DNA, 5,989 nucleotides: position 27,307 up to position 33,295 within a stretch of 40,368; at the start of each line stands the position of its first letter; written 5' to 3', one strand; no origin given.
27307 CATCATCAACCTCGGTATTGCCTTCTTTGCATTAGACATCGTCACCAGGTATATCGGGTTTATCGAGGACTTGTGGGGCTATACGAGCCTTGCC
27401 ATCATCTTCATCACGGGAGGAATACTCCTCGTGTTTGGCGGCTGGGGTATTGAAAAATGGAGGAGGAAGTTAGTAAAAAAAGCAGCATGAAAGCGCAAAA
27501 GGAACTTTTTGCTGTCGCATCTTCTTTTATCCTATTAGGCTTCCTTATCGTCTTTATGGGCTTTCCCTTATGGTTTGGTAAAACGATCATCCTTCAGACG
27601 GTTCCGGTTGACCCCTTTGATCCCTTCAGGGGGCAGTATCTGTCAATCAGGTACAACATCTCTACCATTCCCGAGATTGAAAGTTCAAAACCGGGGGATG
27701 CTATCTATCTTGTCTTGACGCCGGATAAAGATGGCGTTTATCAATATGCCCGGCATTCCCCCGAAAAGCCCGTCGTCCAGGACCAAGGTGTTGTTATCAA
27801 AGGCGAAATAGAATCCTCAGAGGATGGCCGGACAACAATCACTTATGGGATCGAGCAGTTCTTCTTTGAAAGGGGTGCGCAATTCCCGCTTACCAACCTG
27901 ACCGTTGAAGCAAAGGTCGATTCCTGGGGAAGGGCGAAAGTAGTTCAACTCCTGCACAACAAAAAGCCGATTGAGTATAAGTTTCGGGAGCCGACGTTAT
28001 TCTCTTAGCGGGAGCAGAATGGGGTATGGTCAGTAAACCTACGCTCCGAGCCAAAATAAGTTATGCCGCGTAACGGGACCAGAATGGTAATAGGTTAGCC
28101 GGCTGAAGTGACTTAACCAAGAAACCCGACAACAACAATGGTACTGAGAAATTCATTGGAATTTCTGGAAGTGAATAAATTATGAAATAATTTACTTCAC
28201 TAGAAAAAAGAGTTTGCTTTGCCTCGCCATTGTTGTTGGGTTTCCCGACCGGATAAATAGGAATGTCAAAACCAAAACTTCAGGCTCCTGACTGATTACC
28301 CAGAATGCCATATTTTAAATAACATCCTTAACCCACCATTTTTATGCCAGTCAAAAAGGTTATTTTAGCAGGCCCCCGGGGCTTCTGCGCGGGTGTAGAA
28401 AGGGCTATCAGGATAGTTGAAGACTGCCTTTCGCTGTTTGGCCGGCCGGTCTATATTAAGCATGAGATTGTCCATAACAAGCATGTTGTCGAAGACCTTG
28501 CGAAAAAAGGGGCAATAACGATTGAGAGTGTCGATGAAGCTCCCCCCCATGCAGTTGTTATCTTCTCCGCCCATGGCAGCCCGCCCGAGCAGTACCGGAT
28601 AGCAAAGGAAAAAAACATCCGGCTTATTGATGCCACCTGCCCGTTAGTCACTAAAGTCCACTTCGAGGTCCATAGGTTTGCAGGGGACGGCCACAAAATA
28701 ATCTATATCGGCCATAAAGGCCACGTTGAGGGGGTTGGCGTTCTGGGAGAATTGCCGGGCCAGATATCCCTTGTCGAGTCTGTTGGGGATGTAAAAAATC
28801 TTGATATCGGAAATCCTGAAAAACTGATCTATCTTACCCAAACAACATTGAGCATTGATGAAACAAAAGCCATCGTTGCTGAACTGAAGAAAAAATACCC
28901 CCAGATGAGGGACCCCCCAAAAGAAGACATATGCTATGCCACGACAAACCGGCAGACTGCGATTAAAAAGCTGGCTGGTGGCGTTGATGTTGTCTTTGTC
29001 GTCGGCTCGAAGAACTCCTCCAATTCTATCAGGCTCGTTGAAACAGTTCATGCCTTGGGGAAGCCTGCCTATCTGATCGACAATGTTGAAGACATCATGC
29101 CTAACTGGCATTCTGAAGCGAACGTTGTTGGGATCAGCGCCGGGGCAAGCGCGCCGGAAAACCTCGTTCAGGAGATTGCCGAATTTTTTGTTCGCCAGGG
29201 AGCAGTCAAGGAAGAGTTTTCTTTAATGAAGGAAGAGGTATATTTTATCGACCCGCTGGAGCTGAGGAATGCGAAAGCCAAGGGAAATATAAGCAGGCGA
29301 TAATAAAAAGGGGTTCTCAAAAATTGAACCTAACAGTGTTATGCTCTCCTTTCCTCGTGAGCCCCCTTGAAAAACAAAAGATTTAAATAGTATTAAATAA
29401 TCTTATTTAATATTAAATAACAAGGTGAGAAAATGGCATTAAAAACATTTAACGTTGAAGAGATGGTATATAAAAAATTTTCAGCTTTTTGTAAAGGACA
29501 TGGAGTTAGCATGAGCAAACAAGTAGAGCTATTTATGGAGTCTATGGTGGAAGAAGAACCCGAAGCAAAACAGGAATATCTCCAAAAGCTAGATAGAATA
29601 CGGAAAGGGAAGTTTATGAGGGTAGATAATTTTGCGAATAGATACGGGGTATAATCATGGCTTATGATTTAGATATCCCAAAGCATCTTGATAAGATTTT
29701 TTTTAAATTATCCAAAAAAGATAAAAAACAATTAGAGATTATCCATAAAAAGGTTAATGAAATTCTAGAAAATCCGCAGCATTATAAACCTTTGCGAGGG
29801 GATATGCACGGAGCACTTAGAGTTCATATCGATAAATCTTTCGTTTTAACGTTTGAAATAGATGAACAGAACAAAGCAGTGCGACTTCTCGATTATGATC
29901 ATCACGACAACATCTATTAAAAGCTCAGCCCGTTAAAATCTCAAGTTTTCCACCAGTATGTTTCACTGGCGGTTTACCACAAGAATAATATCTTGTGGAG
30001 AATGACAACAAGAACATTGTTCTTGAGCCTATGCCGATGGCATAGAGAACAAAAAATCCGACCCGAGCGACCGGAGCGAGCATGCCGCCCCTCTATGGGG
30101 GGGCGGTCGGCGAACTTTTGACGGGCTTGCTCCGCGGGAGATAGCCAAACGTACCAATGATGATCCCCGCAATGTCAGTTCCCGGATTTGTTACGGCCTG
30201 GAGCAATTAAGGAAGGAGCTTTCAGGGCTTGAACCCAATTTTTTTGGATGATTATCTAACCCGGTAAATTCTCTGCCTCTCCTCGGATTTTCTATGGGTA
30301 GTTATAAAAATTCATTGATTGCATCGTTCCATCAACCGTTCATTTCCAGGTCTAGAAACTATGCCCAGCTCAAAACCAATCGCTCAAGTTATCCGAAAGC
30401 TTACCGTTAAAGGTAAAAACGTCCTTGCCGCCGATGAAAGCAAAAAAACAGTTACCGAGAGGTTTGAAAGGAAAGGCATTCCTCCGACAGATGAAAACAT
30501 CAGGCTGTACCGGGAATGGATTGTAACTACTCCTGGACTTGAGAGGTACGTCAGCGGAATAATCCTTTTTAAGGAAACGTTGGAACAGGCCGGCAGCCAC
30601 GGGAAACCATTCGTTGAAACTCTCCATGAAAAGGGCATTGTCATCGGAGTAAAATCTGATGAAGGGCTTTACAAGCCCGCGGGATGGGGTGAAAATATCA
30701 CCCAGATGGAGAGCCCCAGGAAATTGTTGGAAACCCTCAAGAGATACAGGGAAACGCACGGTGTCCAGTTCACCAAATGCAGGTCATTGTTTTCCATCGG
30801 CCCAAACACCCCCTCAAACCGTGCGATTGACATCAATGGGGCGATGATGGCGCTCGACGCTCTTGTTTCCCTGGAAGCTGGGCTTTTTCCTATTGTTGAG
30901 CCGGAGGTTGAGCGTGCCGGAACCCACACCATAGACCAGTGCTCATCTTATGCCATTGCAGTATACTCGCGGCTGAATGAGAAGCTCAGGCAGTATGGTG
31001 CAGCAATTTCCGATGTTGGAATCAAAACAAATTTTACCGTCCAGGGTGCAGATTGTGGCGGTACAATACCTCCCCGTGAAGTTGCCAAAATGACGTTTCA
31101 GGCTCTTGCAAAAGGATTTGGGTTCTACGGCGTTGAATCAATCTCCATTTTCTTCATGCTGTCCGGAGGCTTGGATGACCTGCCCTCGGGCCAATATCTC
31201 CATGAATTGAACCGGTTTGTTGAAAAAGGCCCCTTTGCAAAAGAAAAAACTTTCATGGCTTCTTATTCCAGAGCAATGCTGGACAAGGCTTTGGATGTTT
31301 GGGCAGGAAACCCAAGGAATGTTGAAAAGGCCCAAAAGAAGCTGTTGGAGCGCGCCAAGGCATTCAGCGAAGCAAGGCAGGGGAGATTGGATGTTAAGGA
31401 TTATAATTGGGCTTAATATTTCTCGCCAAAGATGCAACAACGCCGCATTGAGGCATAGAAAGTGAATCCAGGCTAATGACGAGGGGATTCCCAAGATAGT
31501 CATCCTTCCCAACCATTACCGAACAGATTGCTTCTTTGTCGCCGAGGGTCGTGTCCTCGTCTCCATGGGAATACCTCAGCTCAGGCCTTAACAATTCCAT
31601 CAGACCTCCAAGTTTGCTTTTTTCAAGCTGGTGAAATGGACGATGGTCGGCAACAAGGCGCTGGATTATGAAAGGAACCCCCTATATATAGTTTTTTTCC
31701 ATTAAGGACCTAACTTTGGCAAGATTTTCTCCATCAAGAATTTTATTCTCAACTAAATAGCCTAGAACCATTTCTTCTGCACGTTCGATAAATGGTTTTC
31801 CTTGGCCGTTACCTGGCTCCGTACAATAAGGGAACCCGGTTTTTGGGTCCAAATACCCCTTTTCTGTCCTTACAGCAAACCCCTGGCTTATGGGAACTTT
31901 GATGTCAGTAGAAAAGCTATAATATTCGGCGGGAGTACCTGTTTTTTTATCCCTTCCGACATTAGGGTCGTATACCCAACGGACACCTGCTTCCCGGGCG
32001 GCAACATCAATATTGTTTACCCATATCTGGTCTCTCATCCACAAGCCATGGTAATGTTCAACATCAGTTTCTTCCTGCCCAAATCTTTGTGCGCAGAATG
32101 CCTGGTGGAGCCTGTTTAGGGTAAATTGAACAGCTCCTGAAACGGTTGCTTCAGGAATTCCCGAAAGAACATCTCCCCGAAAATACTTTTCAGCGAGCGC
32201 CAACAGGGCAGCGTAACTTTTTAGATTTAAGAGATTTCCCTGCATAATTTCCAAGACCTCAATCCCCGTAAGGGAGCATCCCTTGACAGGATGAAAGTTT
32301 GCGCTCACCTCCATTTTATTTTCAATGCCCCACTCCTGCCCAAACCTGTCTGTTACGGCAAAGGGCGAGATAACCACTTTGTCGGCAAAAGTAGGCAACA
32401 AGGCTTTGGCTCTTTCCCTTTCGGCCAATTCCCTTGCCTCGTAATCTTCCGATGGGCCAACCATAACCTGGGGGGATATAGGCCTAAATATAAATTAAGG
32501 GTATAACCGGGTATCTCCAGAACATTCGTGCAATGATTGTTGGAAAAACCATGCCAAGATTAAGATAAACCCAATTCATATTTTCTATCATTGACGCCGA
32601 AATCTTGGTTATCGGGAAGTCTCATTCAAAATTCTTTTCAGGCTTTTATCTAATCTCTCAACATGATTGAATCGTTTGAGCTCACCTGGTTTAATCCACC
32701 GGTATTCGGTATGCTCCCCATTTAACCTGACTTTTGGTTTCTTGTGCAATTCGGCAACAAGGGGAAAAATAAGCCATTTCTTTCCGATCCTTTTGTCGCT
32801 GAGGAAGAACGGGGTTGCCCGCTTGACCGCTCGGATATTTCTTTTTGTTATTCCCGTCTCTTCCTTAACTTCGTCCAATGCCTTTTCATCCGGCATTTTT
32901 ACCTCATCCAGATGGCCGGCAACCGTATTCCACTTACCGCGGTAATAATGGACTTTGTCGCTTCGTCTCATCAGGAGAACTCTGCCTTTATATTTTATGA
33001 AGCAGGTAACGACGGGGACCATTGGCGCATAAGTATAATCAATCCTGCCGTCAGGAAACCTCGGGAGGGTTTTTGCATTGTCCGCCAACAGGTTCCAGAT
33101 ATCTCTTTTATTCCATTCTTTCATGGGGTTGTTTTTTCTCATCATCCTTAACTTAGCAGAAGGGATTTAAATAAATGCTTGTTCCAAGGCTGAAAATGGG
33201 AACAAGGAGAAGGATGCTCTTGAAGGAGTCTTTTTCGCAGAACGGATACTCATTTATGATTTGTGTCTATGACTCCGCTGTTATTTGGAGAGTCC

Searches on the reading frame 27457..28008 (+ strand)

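Call 13: search_protein_families(library=pfam, proteins=[window:27457-28008:+], max_evalue=0.001)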
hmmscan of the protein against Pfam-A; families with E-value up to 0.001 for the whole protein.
window:27457-28008:+ (183 aa): 1 family
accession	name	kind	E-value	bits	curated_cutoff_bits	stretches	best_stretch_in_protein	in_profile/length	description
PF14345.11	GDYXXLXY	-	8e-28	97.6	27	1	25-165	3-153/153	GDYXXLXY protein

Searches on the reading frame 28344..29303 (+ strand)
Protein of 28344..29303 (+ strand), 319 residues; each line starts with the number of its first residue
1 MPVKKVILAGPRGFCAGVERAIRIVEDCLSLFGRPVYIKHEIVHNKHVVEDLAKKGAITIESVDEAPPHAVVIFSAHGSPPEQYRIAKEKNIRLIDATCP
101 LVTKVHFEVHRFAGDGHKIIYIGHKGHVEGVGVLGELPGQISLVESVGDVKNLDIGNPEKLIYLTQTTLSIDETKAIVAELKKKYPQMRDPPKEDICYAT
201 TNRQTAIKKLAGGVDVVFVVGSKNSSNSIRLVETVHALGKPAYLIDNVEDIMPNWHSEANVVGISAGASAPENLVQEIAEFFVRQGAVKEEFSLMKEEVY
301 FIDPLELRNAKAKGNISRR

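Call 13: search_protein_families(library=pfam, proteins=[window:28344-29303:+], max_evalue=0.001)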
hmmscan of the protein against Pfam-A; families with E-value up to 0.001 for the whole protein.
window:28344-29303:+ (319 aa): 1 family
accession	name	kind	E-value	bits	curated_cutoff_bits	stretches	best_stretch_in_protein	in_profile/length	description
PF02401.23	LYTB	-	2e-91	306.4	24.5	1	6-280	1-264/267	LytB protein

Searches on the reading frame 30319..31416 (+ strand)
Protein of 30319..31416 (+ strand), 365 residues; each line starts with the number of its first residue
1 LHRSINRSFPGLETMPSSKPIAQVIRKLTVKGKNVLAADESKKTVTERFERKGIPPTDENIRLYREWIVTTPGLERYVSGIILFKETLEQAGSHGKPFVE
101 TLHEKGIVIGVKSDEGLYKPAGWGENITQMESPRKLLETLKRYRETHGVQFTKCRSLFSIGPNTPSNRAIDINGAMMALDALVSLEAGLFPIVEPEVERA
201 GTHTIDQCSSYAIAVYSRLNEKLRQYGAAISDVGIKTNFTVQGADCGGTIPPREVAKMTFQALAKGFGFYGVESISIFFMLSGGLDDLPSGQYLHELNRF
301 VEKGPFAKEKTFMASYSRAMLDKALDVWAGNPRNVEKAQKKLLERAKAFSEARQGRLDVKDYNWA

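Call 13: search_protein_families(library=pfam, proteins=[window:30319-31416:+], max_evalue=0.001)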
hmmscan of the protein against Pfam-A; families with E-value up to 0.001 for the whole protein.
window:30319-31416:+ (365 aa): 1 family
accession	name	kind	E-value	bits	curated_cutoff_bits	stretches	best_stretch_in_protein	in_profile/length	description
PF00274.25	Glycolytic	-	4e-67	226.9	22.2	1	22-358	3-330/349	Fructose-bisphosphate aldolase class-I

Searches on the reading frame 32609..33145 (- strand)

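Call 13: search_protein_families(library=pfam, proteins=[window:32609-33145:-], max_evalue=0.001)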
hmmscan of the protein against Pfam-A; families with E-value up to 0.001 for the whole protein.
window:32609-33145:- (178 aa): 2 families
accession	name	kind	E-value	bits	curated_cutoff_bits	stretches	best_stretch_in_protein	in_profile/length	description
PF00293.34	NUDIX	-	1e-14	55.1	21.1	1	46-170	6-132/134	NUDIX domain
PF14815.12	NUDIX_4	-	0.00074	19.7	35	1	48-160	3-102/113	NUDIX domain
